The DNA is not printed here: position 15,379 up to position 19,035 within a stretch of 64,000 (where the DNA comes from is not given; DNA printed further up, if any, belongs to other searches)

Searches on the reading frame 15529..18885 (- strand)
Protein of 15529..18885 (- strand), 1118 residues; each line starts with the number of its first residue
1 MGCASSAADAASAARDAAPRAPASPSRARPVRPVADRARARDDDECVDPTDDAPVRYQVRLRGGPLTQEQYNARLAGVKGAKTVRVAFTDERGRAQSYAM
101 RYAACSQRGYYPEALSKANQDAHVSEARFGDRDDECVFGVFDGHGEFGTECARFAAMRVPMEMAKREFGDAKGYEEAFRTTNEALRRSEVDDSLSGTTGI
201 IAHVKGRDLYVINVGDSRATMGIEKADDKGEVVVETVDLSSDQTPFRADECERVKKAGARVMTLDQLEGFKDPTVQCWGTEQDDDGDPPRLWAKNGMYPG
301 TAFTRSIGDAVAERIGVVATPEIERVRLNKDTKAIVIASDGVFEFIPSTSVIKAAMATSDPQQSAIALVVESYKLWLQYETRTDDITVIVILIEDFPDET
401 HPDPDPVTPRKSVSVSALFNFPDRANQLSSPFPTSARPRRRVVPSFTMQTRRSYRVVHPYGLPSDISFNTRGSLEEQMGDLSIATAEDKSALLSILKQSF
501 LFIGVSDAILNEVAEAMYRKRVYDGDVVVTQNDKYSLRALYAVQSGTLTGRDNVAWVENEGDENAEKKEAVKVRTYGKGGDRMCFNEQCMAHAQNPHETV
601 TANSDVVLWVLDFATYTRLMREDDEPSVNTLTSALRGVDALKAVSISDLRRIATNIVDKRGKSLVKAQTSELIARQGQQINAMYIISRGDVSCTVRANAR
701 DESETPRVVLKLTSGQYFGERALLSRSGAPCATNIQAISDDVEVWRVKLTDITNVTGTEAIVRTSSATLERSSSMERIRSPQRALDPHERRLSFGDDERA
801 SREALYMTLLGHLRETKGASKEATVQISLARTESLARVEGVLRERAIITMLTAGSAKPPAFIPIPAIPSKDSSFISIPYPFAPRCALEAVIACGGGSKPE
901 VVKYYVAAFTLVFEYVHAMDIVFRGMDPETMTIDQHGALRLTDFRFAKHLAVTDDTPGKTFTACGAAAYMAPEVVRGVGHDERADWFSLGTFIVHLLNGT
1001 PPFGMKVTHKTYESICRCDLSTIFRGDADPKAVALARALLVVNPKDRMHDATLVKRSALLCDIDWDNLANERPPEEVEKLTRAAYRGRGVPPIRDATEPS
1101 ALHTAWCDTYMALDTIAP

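Call 55: search_protein_families(library=pfam, proteins=[window:15529-18885:-], max_evalue=0.001)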
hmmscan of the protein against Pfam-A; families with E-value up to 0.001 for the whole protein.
window:15529-18885:- (1118 aa): 4 families
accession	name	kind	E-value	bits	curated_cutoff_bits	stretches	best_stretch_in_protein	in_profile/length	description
PF00481.26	PP2C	-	2.3e-28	100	20.3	1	117-360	13-230/255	Protein phosphatase 2C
PF00069.31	Pkinase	-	2.9e-22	79.8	31.7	1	886-1051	84-255/263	Protein kinase domain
PF00027.35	cNMP_binding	-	6.1e-15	55.4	27.5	1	666-754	3-84/89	Cyclic nucleotide-binding domain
PF07714.23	PK_Tyr_Ser-Thr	-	0.00092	19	23.1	0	913-1014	115-216/258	Protein tyrosine and serine/threonine kinase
